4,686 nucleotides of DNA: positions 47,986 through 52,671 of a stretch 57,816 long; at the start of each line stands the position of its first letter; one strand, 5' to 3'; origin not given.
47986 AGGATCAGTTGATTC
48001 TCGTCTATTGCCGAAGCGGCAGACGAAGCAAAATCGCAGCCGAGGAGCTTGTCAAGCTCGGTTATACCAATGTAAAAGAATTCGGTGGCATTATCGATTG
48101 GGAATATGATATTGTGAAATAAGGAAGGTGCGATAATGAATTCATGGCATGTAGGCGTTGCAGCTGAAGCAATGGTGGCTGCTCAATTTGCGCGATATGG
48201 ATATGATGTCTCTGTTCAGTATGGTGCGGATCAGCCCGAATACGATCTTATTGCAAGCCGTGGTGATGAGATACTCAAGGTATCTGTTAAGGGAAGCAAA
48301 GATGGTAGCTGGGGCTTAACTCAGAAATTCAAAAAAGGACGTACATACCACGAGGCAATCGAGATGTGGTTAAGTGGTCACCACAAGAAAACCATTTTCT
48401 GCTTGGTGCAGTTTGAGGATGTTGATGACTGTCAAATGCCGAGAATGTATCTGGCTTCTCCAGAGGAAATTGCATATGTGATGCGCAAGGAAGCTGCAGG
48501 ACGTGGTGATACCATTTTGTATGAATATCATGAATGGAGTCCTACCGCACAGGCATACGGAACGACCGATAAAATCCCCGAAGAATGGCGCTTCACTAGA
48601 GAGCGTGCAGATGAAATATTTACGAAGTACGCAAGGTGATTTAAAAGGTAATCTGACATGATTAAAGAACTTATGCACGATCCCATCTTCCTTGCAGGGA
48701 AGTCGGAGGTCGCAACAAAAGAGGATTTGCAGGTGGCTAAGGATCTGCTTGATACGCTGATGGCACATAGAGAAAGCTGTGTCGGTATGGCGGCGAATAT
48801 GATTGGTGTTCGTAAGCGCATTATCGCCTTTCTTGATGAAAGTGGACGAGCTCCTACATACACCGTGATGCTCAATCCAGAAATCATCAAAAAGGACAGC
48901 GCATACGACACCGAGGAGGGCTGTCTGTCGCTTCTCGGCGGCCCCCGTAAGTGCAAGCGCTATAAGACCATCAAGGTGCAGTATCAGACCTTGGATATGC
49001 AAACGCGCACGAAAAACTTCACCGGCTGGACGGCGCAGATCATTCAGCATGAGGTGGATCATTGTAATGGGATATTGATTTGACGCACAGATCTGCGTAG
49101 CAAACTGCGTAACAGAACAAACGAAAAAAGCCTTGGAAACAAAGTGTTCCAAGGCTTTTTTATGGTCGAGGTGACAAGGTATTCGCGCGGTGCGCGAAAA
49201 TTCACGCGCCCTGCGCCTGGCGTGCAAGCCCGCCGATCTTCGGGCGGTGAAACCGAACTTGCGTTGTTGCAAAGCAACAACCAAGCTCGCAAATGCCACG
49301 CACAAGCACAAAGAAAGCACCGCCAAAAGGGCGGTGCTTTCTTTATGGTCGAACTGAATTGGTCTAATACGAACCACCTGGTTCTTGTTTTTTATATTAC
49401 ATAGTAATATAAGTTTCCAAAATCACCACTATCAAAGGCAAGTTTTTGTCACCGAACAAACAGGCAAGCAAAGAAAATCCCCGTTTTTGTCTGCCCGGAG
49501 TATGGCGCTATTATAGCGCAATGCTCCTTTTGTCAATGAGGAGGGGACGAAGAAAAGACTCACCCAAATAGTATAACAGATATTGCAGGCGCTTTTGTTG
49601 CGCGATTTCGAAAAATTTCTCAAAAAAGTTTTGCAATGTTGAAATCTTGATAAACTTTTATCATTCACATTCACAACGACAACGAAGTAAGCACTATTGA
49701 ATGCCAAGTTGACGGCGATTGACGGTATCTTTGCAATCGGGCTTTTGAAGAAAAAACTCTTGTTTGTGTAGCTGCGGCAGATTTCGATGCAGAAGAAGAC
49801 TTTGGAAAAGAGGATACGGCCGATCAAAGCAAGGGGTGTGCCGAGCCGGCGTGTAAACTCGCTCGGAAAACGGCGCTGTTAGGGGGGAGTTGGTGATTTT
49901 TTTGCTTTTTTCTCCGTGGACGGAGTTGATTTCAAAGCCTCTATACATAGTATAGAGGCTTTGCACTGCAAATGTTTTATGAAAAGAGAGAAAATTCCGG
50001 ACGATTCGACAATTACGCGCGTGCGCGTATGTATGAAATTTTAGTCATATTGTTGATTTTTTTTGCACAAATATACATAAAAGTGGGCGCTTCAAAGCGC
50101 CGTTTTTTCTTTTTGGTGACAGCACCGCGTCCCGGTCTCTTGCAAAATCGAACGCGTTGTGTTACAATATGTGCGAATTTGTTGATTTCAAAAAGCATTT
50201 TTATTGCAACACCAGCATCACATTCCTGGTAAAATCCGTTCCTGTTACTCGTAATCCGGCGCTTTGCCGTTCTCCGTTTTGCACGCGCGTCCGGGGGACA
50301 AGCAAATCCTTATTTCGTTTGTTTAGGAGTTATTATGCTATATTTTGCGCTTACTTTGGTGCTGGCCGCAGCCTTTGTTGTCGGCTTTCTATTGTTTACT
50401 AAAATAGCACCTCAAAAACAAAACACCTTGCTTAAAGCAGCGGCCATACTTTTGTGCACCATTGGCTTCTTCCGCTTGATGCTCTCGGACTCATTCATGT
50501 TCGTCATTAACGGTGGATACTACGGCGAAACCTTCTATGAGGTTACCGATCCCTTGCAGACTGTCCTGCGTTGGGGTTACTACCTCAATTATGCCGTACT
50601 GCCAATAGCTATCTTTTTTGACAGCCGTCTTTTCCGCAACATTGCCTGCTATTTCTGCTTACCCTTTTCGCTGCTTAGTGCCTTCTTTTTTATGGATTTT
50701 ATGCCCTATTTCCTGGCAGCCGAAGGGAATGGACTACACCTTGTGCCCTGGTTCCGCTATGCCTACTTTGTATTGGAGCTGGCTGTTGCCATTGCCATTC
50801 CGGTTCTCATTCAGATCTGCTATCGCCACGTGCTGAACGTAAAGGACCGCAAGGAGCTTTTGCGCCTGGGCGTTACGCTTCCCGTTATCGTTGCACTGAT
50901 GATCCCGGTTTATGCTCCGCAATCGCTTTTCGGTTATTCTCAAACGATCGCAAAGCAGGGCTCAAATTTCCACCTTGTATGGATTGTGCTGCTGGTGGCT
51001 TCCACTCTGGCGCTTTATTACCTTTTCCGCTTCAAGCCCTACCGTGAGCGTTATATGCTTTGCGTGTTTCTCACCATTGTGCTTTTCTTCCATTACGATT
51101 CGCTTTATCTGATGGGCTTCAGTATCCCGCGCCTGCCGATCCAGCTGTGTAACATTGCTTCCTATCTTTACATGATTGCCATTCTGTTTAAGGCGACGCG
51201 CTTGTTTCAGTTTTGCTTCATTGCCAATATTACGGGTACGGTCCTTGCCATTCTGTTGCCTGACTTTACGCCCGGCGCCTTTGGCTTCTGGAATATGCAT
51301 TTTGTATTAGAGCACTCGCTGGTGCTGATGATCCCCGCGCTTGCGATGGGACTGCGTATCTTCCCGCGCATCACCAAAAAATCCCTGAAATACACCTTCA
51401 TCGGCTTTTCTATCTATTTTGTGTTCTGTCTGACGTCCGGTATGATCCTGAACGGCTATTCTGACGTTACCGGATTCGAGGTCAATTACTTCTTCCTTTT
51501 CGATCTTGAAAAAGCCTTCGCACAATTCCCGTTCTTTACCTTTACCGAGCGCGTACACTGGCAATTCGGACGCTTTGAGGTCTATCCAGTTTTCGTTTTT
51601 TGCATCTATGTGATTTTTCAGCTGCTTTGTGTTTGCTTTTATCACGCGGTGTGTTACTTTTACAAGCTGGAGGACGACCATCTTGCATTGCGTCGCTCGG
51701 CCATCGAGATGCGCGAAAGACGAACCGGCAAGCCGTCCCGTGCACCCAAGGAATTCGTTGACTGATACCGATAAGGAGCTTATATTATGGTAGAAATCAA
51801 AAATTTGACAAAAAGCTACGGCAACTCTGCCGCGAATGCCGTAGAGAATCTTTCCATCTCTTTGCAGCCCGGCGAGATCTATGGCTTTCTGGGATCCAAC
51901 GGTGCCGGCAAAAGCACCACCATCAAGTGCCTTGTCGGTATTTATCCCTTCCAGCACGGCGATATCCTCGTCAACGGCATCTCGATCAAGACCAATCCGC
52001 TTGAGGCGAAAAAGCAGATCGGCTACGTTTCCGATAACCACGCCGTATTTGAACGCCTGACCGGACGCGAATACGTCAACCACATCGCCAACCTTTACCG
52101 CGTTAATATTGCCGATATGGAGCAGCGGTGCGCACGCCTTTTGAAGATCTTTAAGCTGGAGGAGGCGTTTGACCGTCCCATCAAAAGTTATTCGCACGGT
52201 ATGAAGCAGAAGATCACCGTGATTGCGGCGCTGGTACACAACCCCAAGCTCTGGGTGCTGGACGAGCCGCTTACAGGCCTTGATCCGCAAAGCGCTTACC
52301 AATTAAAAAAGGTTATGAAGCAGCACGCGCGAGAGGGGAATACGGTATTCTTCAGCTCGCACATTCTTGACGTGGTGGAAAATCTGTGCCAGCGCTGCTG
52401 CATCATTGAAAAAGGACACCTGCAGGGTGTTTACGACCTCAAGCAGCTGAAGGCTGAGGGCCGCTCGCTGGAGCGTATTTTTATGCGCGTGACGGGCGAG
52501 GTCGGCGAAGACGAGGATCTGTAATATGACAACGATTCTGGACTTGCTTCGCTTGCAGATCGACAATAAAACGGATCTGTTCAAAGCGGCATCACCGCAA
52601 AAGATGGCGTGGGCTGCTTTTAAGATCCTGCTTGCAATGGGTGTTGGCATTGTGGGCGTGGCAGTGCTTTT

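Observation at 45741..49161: AT-rich seven-gene cassette (XRE, GIY-YIG/DUF4357, Nudix, TipAS, rhodanese, PD-(D/E)xK-like, divergent Def) that matches no named system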

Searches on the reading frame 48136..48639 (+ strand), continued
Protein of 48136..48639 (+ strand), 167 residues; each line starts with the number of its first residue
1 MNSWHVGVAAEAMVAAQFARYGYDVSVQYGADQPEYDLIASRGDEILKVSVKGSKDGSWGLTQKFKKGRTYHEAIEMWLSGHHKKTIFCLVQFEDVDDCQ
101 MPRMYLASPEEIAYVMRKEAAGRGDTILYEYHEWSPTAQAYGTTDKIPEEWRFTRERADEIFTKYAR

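Call 71: predict_structure(alignment_id=A1)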
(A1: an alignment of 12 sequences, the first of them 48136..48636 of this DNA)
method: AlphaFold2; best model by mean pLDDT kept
length: 167 residues; sequences in the alignment: 12
mean_pLDDT: 77.9   pTM: 0.77
mean pLDDT of the five models: 77.9, 75.8, 75.5, 74.1, 65.6
residues with pLDDT >= 90: 54; 70-90: 70; 50-70: 23; < 50: 20
segments of 3 or more residues with pLDDT < 50: 31-34, 130-144
pLDDT, mean of each block of 10 residues (from residue 1): 69 93 82 65 91 80 77 85 81 80 91 83 58 41 64 96 91
secondary structure, 60 per line:
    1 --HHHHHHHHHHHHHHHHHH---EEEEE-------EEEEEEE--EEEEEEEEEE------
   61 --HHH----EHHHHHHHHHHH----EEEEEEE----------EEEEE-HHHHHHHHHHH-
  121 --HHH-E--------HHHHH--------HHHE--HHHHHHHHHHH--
elements in order: H3-20 E24-28 E36-42 E45-54 H71-81 E86-92 E103-107 H109-119 H136-140 H155-165

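Call 74: fold_search(model_id=the predicted structure, library=pdb)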
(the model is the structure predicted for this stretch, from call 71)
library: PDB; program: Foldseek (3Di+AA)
matches with E <= 10: 719; with E <= 0.001: 0
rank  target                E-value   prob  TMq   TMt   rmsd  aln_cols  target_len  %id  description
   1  9vx6_P                1.6e-03  1.00  0.42  0.20   3.5       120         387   14  Helical structure of gRNA-tDNA SPARDA complex (released 2026-01-14)
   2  9qbp_C                2.7e-03  1.00  0.41  0.18   7.9       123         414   16  Crystal structure of Enhydrobacter aerosaccus apo SPARDA complex (released 2025-12-17)
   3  9jt2_B                3.2e-03  1.00  0.39  0.18   7.5       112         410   17  substrate-bound NbaSPARDA complexes (released 2025-04-02)
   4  9jt2_F                4.7e-03  1.00  0.42  0.19   7.3       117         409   16  substrate-bound NbaSPARDA complexes (released 2025-04-02)
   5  9qcc_A                5.3e-03  1.00  0.41  0.18   7.0       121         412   12  Activated XauSPARDA filament assembly with bound dsDNA substrate (released 2025-12-17)
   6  9vx6_X                5.3e-03  0.99  0.41  0.20   4.5       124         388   13  Helical structure of gRNA-tDNA SPARDA complex (released 2026-01-14)
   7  9jsz_B                5.6e-03  1.00  0.41  0.18   7.5       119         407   15  active NbaSPARDA complexes (released 2025-04-02)
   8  9qcc_M                7.2e-03  1.00  0.44  0.20   3.6       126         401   16  Activated XauSPARDA filament assembly with bound dsDNA substrate (released 2025-12-17)
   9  9qcc_Q                9.8e-03  0.99  0.40  0.18   4.6       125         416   12  Activated XauSPARDA filament assembly with bound dsDNA substrate (released 2025-12-17)
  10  9qbq_C                1.0e-02  0.99  0.46  0.21   7.2       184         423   10  Crystal structure of apo SPARDA complex from Xanthobacter autotrophicus (released 2025-12-17)
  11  9qcc_Y                1.3e-02  1.00  0.51  0.24   6.4       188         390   13  Activated XauSPARDA filament assembly with bound dsDNA substrate (released 2025-12-17)
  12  3ajv_C                1.5e-02  0.96  0.29  0.30   5.9       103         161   18  Splicing endonuclease from Aeropyrum pernix (released 2010-11-17)
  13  8hmy_D                1.8e-02  0.93  0.34  0.42   5.1       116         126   13  Cryo-EM structure of the human pre-catalytic TSEN/pre-tRNA complex (released 2023-04-19)
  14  6z9u_D                2.2e-02  0.95  0.35  0.42   5.2       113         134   12  Crystal structure of a TSEN15-34 heterodimer. (released 2021-06-30)
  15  3ajv_A                3.0e-02  0.92  0.29  0.29   6.0       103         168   18  Splicing endonuclease from Aeropyrum pernix (released 2010-11-17)
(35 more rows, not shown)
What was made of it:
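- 48136..48639 (+): g6, a 167-aa PD-(D/E)xK-fold protein with a SxK variant motif. It is cargo between rhodanese and Def and belongs to a family usually embedded in type I R-M operons. AF2 model pLDDT 78; best fold matches are the SPARDA complexes, tRNA-splicing endonuclease and Hjc (calls 71, 74).
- On PD-(D/E)xK nuclease (g6): Foldseek matches the SPARDA complexes, the splicing endonuclease and Hjc, with best E=1.6e-3 and TM about 0.4 (call 74).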

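Call 78: search_protein_families(library=padloc, proteins=[L013:10531-11412:+], max_evalue=0.00001)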
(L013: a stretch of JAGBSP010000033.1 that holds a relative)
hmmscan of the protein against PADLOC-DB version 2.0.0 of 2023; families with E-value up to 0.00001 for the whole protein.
L013:10531-11412:+ (294 aa): 0 families

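Call 80: search_protein_families(library=phrogs, proteins=[window:48136-48636:+], max_evalue=0.001)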
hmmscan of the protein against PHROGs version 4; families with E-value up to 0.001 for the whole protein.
window:48136-48636:+ (167 aa): 1 family
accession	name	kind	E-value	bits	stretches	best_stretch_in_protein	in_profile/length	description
phrog_5018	-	unknown function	4.5e-09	37.6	1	1-56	2-56/134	-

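Call 94: search_protein_representatives(alignment_id=A1)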
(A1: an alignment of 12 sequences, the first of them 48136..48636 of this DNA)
Query: 12 sequences, 170 profile positions. Proteins with E-value up to 0.001 (for the whole library): 425; up to 1e-10: 294; up to 1e-30: 66. The best 150 are listed.
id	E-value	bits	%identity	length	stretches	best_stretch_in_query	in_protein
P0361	8.2e-78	276.2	-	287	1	4-169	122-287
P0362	6.5e-76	270.1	-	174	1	4-139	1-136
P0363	4.5e-70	251.0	-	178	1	4-167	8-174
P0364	6.2e-68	244.1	-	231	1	2-166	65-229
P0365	1.7e-67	242.6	-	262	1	3-168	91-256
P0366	1.2e-62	226.9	-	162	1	4-128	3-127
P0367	5.5e-62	224.7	-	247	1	4-157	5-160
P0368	6.1e-60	218.1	-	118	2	4-81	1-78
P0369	1.3e-59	217.0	-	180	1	2-165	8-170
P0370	4.8e-54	198.9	-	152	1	3-121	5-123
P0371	5.9e-53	195.3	-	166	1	4-169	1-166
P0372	2.7e-51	189.9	-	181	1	5-134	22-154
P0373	5.4e-51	188.9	-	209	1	1-165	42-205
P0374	2.1e-50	187.1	-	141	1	28-165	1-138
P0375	6.1e-49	182.2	-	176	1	2-166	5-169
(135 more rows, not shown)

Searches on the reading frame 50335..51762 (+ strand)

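Call 57: search_protein_families(library=pfam, proteins=[window:50335-51762:+], max_evalue=0.001)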
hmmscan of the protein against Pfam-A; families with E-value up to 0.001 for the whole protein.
window:50335-51762:+ (476 aa): 1 family
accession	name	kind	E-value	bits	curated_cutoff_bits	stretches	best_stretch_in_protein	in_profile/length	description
PF14808.11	TMEM164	-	6.5e-17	62.2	25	1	210-410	3-194/217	TMEM164 family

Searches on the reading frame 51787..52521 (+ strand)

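Call 57: search_protein_families(library=pfam, proteins=[window:51787-52521:+], max_evalue=0.001)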
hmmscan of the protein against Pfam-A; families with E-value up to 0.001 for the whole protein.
window:51787-52521:+ (245 aa): 2 families
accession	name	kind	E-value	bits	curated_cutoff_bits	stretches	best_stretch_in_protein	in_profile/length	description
PF00005.33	ABC_tran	-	6.6e-30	104.9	25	1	20-162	2-136/137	ABC transporter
PF13304.12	AAA_21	-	3.4e-12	47.5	27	1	119-193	222-299/304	AAA domain, putative AbiEii toxin, Type IV TA system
